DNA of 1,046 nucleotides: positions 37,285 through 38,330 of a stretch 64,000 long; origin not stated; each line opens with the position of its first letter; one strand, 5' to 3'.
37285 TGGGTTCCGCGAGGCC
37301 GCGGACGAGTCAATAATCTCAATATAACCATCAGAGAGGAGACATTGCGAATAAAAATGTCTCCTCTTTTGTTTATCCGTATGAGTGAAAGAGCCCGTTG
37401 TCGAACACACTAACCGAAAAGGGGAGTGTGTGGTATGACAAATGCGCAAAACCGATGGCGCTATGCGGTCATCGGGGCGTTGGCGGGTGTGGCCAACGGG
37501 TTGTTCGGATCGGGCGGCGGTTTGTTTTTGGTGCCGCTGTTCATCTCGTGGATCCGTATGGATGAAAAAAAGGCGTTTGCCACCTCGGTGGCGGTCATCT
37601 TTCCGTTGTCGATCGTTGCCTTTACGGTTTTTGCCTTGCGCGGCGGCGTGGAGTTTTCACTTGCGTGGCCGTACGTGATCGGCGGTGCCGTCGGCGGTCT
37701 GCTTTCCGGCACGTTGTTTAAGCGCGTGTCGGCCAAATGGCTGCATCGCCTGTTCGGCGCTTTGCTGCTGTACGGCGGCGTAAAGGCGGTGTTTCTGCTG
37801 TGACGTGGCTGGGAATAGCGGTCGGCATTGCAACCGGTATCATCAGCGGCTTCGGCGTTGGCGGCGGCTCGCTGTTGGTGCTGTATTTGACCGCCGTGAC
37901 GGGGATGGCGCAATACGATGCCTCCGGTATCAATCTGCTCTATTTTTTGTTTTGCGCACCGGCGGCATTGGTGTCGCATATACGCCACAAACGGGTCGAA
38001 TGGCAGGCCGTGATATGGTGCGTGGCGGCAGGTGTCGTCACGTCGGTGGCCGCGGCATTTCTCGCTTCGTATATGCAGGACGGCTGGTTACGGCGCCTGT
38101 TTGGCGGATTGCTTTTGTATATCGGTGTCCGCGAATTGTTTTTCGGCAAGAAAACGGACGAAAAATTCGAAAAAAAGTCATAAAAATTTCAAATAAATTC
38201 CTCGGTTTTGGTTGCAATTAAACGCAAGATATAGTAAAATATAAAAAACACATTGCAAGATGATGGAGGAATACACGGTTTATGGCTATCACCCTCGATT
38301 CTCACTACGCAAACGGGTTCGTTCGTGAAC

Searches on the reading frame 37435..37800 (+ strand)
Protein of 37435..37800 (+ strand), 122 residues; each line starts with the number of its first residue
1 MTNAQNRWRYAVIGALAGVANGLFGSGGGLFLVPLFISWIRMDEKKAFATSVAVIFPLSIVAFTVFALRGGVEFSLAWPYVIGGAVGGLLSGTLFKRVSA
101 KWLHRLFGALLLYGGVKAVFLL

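Call 13: search_protein_families(library=pfam, proteins=[window:37435-37800:+], max_evalue=0.01)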
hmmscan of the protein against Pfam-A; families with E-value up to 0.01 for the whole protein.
window:37435-37800:+ (122 aa): 1 family
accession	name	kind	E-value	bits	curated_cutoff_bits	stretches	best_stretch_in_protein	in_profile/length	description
PF01925.25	TauE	-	3.5e-23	82.9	32.6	1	4-117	123-236/237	Sulfite exporter TauE/SafE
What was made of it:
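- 37435..37803 (+): First half-size TSUP (TauE/SafE family) gene, 122 aa. Pfam PF01925, E 3.5e-23, profile positions 123-236 (call 13).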

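Call 14: search_protein_families(library=ncbifam, proteins=[window:37435-37800:+], max_evalue=0.01)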
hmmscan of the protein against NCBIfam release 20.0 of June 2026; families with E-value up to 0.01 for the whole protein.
window:37435-37800:+ (122 aa): 1 family
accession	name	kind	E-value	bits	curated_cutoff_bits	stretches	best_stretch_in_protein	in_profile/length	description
NF040961.1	MamO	equivalog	0.0051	15.2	800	1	7-112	528-641/648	magnetosome protein MamO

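Call 15: find_related_loci(query=window:37435-37800:+, collection=genome_contigs, flank=4000)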
Query window:37435-37800:+ (122 aa) in genome_contigs; peptide patterns used: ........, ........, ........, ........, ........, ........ (x = any residue, [..] = any of these).
600 stretches matched a pattern (row limit reached: there are more); 3 encode a relative of the query (tblastn E <= 1e-3); 3 distinct loci.
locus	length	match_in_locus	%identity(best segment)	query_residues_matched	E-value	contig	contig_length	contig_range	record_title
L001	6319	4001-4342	67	6-119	8e-48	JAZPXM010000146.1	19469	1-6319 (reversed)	MAG: Acutalibacteraceae bacterium isolate T1900044652_TS20190118.MAGScoT_cleanbin_000005 SGB_1431_k141_2805886, whole ge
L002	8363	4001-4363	37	2-117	3e-18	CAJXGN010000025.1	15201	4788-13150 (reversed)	MAG TPA_asm: uncultured Agromyces sp. isolate SRR6201726_bin.14_MetaBAT_v2.12.1_MAG genome assembly, contig: NODE_649_le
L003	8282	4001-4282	46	27-120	2e-14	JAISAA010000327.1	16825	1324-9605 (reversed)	MAG: Oscillospiraceae bacterium isolate Gx481_bin119 k119_876275, whole genome shotgun sequence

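Call 18: find_homologous_proteins(query=window:37435-37800:+, max_evalue=1e-10)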
Query window:37435-37800:+ (122 aa): 1097 proteins with E <= 1e-10 among 1706 candidates; the best 120 are listed.
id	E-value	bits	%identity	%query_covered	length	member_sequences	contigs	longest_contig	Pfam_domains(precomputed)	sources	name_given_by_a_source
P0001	4.3e-69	248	98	100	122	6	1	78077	PF01925.26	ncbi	-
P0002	1.0e-59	218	86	100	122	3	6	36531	PF01925.26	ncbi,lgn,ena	-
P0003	1.3e-58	214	85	100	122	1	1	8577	PF01925.26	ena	-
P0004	5.4e-58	212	81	100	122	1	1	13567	PF01925.26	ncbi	-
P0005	2.7e-57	210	80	100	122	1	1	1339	PF01925.26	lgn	-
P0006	4.0e-57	209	81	100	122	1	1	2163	PF01925.26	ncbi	-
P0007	5.4e-57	209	81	100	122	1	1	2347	PF01925.26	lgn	-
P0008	1.5e-56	208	79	99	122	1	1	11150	PF01925.26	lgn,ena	-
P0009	6.1e-55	202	80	100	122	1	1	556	PF01925.26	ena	-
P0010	2.8e-51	191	73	100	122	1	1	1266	PF01925.26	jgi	-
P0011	5.8e-51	190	74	100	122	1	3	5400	PF01925.26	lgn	-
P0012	9.9e-48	179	71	100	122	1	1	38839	PF01925.26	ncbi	-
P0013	1.1e-47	179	68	100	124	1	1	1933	PF01925.26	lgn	-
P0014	1.4e-47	179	70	100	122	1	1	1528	PF01925.26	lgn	-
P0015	4.4e-47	177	68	100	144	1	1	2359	PF01925.26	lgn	-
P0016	8.5e-47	176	70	99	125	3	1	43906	PF01925.26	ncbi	-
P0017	2.5e-46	175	69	97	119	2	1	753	PF01925.26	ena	-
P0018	4.6e-46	174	69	95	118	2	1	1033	PF01925.26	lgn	-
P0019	3.1e-45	171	67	97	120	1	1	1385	PF01925.26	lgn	-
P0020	3.2e-45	171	70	97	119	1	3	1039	PF01925.26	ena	-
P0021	4.2e-45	171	68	97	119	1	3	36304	PF01925.26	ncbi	-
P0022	5.2e-45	170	66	98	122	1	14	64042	PF01925.26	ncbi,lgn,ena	-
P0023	6.6e-45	170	70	97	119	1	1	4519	PF01925.26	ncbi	-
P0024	2.5e-44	168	66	98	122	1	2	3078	PF01925.26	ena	-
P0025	4.0e-44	167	67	100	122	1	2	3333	PF01925.26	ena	-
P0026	4.3e-44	167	67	100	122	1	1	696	PF01925.26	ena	-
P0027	5.3e-44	167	69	95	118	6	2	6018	PF01925.26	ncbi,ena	-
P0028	5.7e-44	167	68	91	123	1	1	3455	PF01925.26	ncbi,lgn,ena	-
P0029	1.1e-43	166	68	91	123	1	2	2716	PF01925.26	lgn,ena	-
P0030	1.4e-43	166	67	97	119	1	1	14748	PF01925.26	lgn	-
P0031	1.9e-43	165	68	97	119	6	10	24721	PF01925.26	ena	-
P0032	1.9e-43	165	66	97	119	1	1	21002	PF01925.26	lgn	-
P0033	2.3e-43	165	66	95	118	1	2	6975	PF01925.26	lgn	-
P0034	3.4e-43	164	64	99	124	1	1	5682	PF01925.26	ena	-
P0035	3.4e-43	164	63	98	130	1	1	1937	PF01925.26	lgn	-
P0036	4.4e-43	164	64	97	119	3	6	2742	PF01925.26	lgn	-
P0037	6.3e-43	164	70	94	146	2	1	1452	PF01925.26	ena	-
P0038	7.1e-43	163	68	93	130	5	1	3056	PF01925.26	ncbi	-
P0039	9.1e-43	163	68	96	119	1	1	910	PF01925.26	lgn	-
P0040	1.2e-42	163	69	97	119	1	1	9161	PF01925.26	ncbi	-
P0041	1.3e-42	163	65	97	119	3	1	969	PF01925.26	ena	-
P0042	1.3e-42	163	71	93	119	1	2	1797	PF01925.26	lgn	-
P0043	1.4e-42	162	65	97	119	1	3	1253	PF01925.26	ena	-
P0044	1.5e-42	162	68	93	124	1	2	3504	PF01925.26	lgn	-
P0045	1.7e-42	162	69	93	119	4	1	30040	PF01925.26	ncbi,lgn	-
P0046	2.7e-42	162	68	92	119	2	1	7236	PF01925.26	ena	-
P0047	2.7e-42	162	68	93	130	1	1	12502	PF01925.26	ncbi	-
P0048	4.3e-42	161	63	98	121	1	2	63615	PF01925.26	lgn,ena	-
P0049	4.6e-42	161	69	93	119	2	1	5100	PF01925.26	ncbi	-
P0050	5.8e-42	160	65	97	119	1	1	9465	PF01925.26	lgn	-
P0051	6.0e-42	160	65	97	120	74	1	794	PF01925.26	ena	-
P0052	7.7e-42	160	68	93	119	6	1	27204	PF01925.26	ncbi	-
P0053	8.5e-42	160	69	92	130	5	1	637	PF01925.26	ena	-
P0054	8.8e-42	160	64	97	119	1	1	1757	PF01925.26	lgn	-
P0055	1.6e-41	159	67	97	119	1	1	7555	PF01925.26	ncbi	-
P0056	1.6e-41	159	64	97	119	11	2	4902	PF01925.26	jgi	jgi:hypothetical protein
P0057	2.1e-41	159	62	98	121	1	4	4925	PF01925.26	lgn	-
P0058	2.4e-41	158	69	93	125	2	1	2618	PF01925.26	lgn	-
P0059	2.6e-41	158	63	99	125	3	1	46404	PF01925.26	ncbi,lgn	ncbi:MAG: TSUP family transporter [Acutalibacter sp.]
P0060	2.8e-41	158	68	93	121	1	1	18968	PF01925.26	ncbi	-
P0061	2.9e-41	158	63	100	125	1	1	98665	PF01925.26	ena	-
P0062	3.0e-41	158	65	97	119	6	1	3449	PF01925.26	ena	-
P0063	3.6e-41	158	62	95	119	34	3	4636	PF01925.26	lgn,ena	-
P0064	4.1e-41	158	65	97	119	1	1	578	PF01925.26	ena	-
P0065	4.1e-41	158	67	93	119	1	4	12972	PF01925.26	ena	-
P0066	4.4e-41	158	68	95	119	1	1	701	PF01925.26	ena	-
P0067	4.4e-41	158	68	93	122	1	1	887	PF01925.26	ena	-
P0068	4.6e-41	158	62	96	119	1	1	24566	PF01925.26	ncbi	-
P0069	4.7e-41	158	66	97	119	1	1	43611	PF01925.26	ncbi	-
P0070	5.1e-41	157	68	93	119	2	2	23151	PF01925.26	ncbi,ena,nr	ncbi:MAG: sulfite exporter TauE/SafE family protein [Clostridia bacterium]|nr:sulfite exporter TauE/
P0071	5.6e-41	157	65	97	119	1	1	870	PF01925.26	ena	-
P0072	5.9e-41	157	66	97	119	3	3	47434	PF01925.26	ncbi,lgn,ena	-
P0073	6.0e-41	157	62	100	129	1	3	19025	PF01925.26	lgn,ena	-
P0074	6.6e-41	157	66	97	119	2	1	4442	PF01925.26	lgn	-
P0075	7.0e-41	157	64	95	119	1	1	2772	PF01925.26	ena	-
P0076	7.5e-41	157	69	93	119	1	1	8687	PF01925.26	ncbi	-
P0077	7.7e-41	157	69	93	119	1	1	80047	PF01925.26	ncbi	-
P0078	8.2e-41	157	67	94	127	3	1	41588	PF01925.26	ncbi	-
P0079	9.5e-41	157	66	93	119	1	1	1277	PF01925.26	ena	-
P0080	9.7e-41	157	64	73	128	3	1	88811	PF01925.26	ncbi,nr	ncbi:MAG: sulfite exporter TauE/SafE family protein [Clostridia bacterium]|nr:sulfite exporter TauE/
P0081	9.9e-41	157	65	95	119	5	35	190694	PF01925.26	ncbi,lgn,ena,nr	ncbi:MAG: sulfite exporter TauE/SafE family protein [Clostridia bacterium]|nr:sulfite exporter TauE/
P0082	1.0e-40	156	64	97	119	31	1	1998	PF01925.26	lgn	-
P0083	1.4e-40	156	62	98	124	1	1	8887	PF01925.26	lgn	-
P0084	1.4e-40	156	64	97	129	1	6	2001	PF01925.26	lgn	-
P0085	1.5e-40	156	66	93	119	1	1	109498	PF01925.26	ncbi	-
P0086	1.6e-40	156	64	97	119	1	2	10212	PF01925.26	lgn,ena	-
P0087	1.7e-40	156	63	99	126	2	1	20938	PF01925.26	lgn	-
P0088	1.9e-40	156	64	97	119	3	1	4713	PF01925.26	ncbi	-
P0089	1.9e-40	156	66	97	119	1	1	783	PF01925.26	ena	-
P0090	2.4e-40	155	67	93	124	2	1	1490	PF01925.26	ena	-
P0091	2.4e-40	155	64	95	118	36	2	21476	PF01925.26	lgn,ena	-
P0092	2.5e-40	155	64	97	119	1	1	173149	PF01925.26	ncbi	-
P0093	2.5e-40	155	67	93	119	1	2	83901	PF01925.26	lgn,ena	-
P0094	2.9e-40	155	62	98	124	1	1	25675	PF01925.26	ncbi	-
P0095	3.1e-40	155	64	97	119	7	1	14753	PF01925.26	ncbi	-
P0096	3.2e-40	155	62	100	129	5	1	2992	PF01925.26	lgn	-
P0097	3.6e-40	155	64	94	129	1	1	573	PF01925.26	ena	-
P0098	3.8e-40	155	64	97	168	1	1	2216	PF01925.26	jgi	jgi:uncharacterized membrane protein YfcA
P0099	3.9e-40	155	68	93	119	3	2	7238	PF01925.26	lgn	-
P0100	4.3e-40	154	66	95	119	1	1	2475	PF01925.26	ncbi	-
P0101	5.2e-40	154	61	93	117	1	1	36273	PF01925.26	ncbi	-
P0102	6.1e-40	154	62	97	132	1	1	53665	PF01925.26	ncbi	-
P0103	6.2e-40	154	68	93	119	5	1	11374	PF01925.26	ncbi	-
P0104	6.4e-40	154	63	99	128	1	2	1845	PF01925.26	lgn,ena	-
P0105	6.7e-40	154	59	99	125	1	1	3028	PF01925.26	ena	-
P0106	6.9e-40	154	66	78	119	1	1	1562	PF01925.26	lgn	-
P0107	7.0e-40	154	60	93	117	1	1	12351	PF01925.26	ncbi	-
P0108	7.1e-40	154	66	93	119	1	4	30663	PF01925.26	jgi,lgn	-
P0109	7.7e-40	154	62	93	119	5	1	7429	PF01925.26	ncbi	-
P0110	8.4e-40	154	66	93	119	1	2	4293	PF01925.26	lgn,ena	-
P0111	9.1e-40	153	60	95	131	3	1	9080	PF01925.26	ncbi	-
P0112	9.4e-40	153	63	98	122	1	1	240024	PF01925.26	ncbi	-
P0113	9.9e-40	153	64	93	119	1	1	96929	PF01925.26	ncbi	-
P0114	1.0e-39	153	60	97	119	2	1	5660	PF01925.26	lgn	-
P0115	1.0e-39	153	65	93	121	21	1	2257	PF01925.26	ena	-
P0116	1.0e-39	153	66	93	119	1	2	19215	PF01925.26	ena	-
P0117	1.1e-39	153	66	97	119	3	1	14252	PF01925.26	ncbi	-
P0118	1.2e-39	153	62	97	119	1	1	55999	PF01925.26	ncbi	-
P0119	1.2e-39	153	63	93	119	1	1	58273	PF01925.26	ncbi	-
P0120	1.4e-39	153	63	95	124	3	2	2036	PF01925.26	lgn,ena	-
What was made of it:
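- Checked: The 120 best of 1097 homologues are nearly all 117-146 aa (call 18), so half-size genes are a common architecture.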

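Call 19: find_encoding_contigs(protein=P0001, flank=3000, max_places=3)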
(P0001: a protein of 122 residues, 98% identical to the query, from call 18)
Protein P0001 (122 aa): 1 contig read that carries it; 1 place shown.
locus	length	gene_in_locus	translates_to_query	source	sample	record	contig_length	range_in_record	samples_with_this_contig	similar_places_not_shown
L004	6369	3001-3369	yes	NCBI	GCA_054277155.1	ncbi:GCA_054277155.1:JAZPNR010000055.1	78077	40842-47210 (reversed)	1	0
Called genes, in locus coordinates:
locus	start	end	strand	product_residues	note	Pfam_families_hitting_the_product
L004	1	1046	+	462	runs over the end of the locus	PF01145:Band_7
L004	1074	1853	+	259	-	PF06161:DUF975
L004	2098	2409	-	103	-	PF06949:DUF1292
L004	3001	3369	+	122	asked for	PF01925:TauE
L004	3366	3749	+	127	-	PF01925:TauE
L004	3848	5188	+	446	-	PF00342:PGI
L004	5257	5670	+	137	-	PF25199:nSTAND_NTPase5 (faint)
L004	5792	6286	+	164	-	PF02620:YceD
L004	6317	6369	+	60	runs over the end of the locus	PF01783:Ribosomal_L32p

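Call 20: find_encoding_contigs(protein=P0002, flank=3000, max_places=4)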
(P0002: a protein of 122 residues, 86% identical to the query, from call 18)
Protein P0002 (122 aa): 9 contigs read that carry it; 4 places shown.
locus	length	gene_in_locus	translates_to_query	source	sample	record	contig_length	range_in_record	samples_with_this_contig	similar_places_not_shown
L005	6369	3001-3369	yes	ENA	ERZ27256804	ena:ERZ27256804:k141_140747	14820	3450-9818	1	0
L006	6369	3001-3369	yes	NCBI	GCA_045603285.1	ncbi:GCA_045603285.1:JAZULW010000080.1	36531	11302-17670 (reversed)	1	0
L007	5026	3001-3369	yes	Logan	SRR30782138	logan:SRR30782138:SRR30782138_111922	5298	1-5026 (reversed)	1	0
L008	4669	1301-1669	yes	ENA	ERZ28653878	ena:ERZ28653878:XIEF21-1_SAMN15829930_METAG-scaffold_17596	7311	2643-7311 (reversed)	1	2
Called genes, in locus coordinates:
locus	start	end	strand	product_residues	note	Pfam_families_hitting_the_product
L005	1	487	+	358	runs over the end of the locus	PF00535:Glycos_transf_2, PF04138:GtrA_DPMS_TM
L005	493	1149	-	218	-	PF12844:HTH_19 (weak), PF13560:HTH_31, PF01381:HTH_3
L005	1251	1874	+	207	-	PF00300:His_Phos_1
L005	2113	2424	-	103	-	PF06949:DUF1292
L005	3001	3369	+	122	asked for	PF01925:TauE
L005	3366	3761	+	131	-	PF01925:TauE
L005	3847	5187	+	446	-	PF00342:PGI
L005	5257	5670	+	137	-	PF25199:nSTAND_NTPase5 (faint)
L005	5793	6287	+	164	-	PF02620:YceD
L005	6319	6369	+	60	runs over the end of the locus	PF01783:Ribosomal_L32p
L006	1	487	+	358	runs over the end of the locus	PF00535:Glycos_transf_2, PF04138:GtrA_DPMS_TM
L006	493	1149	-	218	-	PF12844:HTH_19 (weak), PF13560:HTH_31, PF01381:HTH_3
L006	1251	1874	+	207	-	PF00300:His_Phos_1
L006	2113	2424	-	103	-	PF06949:DUF1292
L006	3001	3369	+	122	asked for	PF01925:TauE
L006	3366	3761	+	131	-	PF01925:TauE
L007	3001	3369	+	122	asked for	PF01925:TauE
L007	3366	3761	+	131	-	PF01925:TauE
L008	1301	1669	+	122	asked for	PF01925:TauE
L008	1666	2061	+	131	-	PF01925:TauE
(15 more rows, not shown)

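Call 21: find_encoding_contigs(protein=P0003, flank=3000, max_places=3)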
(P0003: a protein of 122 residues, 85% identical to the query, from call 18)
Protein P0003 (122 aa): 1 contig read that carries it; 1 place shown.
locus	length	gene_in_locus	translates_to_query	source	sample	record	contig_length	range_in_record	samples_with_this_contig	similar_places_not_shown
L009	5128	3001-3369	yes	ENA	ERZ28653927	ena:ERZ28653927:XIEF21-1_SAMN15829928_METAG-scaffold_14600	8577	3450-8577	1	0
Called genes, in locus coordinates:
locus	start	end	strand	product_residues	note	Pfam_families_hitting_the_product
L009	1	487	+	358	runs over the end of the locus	PF00535:Glycos_transf_2, PF04138:GtrA_DPMS_TM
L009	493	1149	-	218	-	PF12844:HTH_19 (weak), PF13560:HTH_31, PF01381:HTH_3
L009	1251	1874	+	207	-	PF00300:His_Phos_1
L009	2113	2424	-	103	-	PF06949:DUF1292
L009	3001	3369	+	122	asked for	PF01925:TauE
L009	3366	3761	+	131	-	PF01925:TauE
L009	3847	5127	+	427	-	?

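Call 22: find_encoding_contigs(protein=P0004, flank=3000, max_places=3)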
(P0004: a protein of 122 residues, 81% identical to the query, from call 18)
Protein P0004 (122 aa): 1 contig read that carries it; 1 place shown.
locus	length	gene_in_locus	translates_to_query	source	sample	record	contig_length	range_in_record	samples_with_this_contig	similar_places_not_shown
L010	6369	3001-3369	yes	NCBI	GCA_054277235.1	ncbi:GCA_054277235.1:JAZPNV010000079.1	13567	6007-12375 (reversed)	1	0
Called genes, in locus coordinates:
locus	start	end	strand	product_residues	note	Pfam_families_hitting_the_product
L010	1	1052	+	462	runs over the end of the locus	PF01145:Band_7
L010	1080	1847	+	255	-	PF06161:DUF975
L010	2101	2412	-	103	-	PF06949:DUF1292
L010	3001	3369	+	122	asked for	PF01925:TauE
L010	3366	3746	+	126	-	PF01925:TauE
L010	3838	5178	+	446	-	PF00342:PGI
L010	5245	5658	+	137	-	-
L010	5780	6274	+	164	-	PF02620:YceD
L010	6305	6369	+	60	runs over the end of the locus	PF01783:Ribosomal_L32p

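Call 24: find_encoding_contigs(protein=P0008, flank=3000, max_places=2)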
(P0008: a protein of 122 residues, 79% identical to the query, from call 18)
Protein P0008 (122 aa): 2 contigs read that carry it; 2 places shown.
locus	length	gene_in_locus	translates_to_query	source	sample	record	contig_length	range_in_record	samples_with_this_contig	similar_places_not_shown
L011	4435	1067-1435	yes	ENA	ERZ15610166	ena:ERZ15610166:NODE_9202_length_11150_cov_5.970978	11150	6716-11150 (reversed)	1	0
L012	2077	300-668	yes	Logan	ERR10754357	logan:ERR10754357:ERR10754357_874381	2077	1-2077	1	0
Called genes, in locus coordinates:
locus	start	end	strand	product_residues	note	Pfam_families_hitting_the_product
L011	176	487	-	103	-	PF06949:DUF1292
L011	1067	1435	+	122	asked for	PF01925:TauE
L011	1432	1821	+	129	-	PF01925:TauE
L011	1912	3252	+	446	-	PF00342:PGI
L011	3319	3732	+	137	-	-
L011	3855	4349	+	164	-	PF02620:YceD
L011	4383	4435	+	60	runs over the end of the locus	PF01783:Ribosomal_L32p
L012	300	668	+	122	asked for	PF01925:TauE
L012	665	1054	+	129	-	PF01925:TauE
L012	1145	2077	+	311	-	?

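Call 25: find_encoding_contigs(protein=P0012, flank=3000, max_places=2)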
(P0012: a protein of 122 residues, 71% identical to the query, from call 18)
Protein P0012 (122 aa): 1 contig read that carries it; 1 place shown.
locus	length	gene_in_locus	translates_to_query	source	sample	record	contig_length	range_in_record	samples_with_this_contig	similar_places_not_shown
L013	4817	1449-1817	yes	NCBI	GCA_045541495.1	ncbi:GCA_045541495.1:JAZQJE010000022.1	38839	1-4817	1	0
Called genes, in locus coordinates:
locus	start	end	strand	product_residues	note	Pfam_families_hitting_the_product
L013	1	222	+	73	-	?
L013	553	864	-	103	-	PF06949:DUF1292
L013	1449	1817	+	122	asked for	PF01925:TauE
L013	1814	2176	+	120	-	PF01925:TauE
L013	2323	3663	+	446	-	PF00342:PGI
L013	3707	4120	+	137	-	-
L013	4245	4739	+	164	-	PF02620:YceD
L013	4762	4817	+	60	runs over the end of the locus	PF01783:Ribosomal_L32p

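Call 26: find_encoding_contigs(protein=P0016, flank=3000, max_places=2)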
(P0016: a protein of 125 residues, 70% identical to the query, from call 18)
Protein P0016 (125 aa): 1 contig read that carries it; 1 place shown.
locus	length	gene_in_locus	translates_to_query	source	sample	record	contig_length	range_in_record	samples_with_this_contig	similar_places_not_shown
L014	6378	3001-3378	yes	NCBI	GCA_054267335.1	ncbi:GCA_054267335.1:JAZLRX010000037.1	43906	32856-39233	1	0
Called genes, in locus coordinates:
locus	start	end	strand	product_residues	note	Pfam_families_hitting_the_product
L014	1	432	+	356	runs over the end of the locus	PF00535:Glycos_transf_2, PF04138:GtrA_DPMS_TM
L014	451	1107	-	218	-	PF12844:HTH_19 (weak), PF13560:HTH_31, PF01381:HTH_3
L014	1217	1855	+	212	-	PF00300:His_Phos_1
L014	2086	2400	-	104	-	PF06949:DUF1292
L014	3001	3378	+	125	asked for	PF01925:TauE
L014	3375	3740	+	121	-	PF01925:TauE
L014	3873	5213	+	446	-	PF00342:PGI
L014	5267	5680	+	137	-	-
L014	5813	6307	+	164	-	PF02620:YceD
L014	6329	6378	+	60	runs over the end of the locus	PF01783:Ribosomal_L32p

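Call 27: find_encoding_contigs(protein=P0022, flank=3000, max_places=3)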
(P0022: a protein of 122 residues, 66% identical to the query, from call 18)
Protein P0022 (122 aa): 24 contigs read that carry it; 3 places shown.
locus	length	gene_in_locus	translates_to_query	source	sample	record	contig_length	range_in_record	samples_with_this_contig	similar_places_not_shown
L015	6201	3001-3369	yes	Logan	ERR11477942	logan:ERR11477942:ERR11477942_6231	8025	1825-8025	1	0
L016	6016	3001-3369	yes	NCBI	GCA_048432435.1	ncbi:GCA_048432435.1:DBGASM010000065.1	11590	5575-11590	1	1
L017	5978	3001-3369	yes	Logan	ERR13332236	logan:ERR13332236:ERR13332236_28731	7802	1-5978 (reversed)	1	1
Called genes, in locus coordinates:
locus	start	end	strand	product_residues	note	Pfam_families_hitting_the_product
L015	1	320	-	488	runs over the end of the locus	PF00370:FGGY_N, PF02782:FGGY_C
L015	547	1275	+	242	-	PF08220:HTH_DeoR, PF08279:HTH_11 (faint), PF00455:DeoRC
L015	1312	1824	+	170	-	-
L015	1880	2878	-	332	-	PF01408:GFO_IDH_MocA, PF22725:GFO_IDH_MocA_C3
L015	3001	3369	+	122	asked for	PF01925:TauE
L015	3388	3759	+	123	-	PF01925:TauE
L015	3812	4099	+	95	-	PF14542:Acetyltransf_CG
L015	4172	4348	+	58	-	-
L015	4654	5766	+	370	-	-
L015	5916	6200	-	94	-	?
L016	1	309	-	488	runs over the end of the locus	PF00370:FGGY_N, PF02782:FGGY_C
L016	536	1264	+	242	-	PF08220:HTH_DeoR, PF08279:HTH_11 (faint), PF00455:DeoRC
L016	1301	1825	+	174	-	-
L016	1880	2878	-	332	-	PF01408:GFO_IDH_MocA, PF22725:GFO_IDH_MocA_C3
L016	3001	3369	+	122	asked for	PF01925:TauE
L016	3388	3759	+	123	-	PF01925:TauE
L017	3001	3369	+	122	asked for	PF01925:TauE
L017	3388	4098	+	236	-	PF01925:TauE, PF00583:Acetyltransf_1 (weak), PF14542:Acetyltransf_CG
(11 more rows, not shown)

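Call 31: find_encoding_contigs(protein=P0011, flank=3000, max_places=3)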
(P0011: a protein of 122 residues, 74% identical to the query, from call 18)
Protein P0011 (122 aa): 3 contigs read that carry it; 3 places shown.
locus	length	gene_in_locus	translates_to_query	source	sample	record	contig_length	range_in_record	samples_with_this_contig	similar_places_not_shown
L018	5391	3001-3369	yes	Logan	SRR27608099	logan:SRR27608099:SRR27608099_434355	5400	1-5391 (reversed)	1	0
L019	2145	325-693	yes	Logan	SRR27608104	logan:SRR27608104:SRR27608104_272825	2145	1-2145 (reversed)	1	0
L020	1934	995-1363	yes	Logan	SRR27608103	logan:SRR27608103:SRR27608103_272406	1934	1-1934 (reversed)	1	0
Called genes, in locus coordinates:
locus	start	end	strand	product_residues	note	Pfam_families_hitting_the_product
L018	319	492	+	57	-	-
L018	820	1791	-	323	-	PF01208:URO-D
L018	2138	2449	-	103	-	PF06949:DUF1292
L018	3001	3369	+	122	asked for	PF01925:TauE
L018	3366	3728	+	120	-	PF01925:TauE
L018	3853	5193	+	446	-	PF00342:PGI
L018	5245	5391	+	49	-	?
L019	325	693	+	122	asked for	PF01925:TauE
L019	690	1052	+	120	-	PF01925:TauE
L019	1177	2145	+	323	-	?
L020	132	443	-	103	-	PF06949:DUF1292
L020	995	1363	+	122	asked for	PF01925:TauE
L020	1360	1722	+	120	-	PF01925:TauE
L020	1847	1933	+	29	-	?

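Call 32: find_encoding_contigs(protein=P0015, flank=3000, max_places=2)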
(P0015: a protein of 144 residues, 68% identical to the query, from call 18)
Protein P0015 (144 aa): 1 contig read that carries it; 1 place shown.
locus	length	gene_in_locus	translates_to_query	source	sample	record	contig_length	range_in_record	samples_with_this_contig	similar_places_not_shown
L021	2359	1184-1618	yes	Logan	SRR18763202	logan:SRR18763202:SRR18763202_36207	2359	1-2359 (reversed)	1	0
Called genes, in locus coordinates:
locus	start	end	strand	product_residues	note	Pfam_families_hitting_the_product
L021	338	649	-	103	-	PF06949:DUF1292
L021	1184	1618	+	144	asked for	PF01925:TauE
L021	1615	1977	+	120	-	PF01925:TauE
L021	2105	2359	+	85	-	?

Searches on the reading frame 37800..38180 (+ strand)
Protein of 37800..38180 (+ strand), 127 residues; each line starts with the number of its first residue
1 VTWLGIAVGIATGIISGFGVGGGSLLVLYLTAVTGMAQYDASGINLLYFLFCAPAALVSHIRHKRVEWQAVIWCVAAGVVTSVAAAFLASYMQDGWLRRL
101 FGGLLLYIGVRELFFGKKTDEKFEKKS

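Call 13: search_protein_families(library=pfam, proteins=[window:37800-38180:+], max_evalue=0.01)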
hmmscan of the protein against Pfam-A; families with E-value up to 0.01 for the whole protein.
window:37800-38180:+ (127 aa): 3 families
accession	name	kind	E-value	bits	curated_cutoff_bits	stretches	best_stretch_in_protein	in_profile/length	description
PF01925.25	TauE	-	2.9e-19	70.1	32.6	1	6-112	2-107/237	Sulfite exporter TauE/SafE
PF03741.22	TerC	-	0.0019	18.4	27.8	1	57-122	21-87/178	Integral membrane protein TerC family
PF03596.19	Cad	-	0.0022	18.4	26.2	1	44-122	6-83/192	Cadmium resistance transporter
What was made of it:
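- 37800..38183 (+): Second half-size TSUP gene, 127 aa. Its start overlaps the stop of the first gene (GTGA). Pfam PF01925, E 2.9e-19, profile positions 2-107 (call 13).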

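Call 14: search_protein_families(library=ncbifam, proteins=[window:37800-38180:+], max_evalue=0.01)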
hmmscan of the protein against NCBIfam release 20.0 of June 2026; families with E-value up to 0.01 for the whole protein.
window:37800-38180:+ (127 aa): 1 family
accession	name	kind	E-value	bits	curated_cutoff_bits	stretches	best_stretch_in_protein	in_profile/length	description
NF007909.0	PRK10621.1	equivalog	7e-08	32.1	383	1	7-117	17-126/266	hypothetical protein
